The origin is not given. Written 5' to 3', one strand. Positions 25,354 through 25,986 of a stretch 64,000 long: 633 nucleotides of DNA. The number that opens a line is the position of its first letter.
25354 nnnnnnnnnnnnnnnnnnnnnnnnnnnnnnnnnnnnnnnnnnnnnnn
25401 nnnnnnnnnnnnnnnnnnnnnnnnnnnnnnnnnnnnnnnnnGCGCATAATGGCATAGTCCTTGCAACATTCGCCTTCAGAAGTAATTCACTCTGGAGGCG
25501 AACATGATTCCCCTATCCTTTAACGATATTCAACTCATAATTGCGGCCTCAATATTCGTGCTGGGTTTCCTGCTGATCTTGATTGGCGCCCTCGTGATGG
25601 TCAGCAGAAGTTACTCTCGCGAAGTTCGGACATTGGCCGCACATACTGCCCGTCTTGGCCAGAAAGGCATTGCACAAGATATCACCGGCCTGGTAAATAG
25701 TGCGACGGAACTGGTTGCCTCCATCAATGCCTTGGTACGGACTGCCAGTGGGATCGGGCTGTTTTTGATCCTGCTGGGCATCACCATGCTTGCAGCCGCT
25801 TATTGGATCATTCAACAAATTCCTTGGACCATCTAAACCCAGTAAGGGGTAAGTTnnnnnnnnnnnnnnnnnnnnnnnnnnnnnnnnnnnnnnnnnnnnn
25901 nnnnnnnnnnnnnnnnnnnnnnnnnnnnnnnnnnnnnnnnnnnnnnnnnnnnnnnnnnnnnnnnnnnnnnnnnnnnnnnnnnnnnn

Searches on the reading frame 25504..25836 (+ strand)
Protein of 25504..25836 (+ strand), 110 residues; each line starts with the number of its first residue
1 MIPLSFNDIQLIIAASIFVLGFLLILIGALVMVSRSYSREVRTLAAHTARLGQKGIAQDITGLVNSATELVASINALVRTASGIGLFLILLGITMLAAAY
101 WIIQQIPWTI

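Call 5: search_protein_families(library=pfam, proteins=[window:25504-25836:+])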
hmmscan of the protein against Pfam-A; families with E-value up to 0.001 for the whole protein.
window:25504-25836:+ (110 aa): 0 families

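Call 27: search_protein_families(library=ncbifam, proteins=[window:25504-25836:+], max_evalue=0.01)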
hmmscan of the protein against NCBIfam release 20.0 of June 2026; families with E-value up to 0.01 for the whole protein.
window:25504-25836:+ (110 aa): 0 families

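Call 42: find_homologous_proteins(query=window:25504-25836:+)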
Query window:25504-25836:+ (110 aa): 129 proteins with E <= 0.001 among 193 candidates; the best 120 are listed.
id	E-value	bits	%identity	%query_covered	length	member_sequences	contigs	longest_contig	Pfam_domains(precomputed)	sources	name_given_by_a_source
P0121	8.5e-59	214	100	100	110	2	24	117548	-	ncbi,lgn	-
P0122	2.2e-55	203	91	100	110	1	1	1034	-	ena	-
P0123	3.3e-55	202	93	100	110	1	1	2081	-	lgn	-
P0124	1.5e-54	200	90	100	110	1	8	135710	-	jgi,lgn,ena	jgi:uncharacterized membrane protein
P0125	1.5e-54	200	92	100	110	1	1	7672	-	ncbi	-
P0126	1.6e-54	200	91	100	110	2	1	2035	-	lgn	-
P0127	2.1e-54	200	89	100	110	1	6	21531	-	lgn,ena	-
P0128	4.0e-54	199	88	100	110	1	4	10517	-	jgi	jgi:uncharacterized membrane protein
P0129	4.3e-54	199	90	100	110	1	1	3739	-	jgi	jgi:uncharacterized membrane protein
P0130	4.6e-54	199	88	100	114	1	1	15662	-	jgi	jgi:uncharacterized membrane protein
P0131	4.6e-54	199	89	100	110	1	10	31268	-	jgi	jgi:uncharacterized membrane protein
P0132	5.3e-53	195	91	98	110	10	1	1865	-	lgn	-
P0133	1.7e-51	191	85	100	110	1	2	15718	-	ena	-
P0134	1.9e-51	190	85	100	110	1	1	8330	-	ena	-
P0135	2.1e-51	190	87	100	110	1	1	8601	-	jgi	jgi:hypothetical protein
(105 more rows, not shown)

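Call 43: find_encoding_contigs(protein=P0121, flank=6000, max_places=4)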
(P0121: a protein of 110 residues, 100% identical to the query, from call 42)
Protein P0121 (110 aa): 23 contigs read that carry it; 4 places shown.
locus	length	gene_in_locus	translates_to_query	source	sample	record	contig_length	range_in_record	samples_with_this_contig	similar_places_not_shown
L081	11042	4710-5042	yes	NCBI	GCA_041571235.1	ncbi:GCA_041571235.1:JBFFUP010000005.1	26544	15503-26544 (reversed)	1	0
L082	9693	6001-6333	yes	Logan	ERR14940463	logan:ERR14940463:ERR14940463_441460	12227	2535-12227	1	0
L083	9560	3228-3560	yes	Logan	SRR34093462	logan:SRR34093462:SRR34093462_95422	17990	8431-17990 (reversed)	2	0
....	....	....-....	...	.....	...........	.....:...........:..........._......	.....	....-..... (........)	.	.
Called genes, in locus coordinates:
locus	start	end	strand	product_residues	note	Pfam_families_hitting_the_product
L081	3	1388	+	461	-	?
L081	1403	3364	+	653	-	PF18095:PAS_12 (faint), PF13188:PAS_8 (faint), PF00989:PAS, PF08448:PAS_4, PF13426:PAS_9, PF00512:HisKA, PF02518:HATPase_c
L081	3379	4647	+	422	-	PF00072:Response_reg, PF01078:Mg_chelatase (faint), PF00158:Sigma54_activat, PF14532:Sigma54_activ_2, PF07724:AAA_2 (weak), PF07728:AAA_5, PF25601:AAA_lid_14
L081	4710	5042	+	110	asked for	-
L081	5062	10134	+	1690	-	PF23914:TPR_CcmH_CycH (weak), PF14559:TPR_19, PF13424:TPR_12 (weak), PF23914:TPR_CcmH_CycH (weak), PF13428:TPR_14 (weak), PF13432:TPR_16, PF14559:TPR_19 (weak), PF23914:TPR_CcmH_CycH (weak), +27 more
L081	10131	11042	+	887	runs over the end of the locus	PF13432:TPR_16 (faint), PF14559:TPR_19 (faint), PF13428:TPR_14 (faint), PF01364:Peptidase_C25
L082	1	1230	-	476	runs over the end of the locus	PF01134:GIDA, PF01266:DAO (weak), PF13450:NAD_binding_8 (weak)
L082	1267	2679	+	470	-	PF00309:Sigma54_AID (faint), PF04963:Sigma54_CBD, PF04552:Sigma54_DBD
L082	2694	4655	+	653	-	PF18095:PAS_12 (faint), PF13188:PAS_8 (faint), PF00989:PAS, PF08448:PAS_4, PF13426:PAS_9, PF00512:HisKA, PF02518:HATPase_c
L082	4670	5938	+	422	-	PF00072:Response_reg, PF01078:Mg_chelatase (faint), PF00158:Sigma54_activat, PF14532:Sigma54_activ_2, PF07724:AAA_2 (weak), PF07728:AAA_5, PF25601:AAA_lid_14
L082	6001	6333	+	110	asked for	-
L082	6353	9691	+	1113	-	?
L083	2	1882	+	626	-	?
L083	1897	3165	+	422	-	PF00072:Response_reg, PF01078:Mg_chelatase (faint), PF00158:Sigma54_activat, PF14532:Sigma54_activ_2, PF07724:AAA_2 (weak), PF07728:AAA_5, PF25601:AAA_lid_14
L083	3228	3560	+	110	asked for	-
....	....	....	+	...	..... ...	-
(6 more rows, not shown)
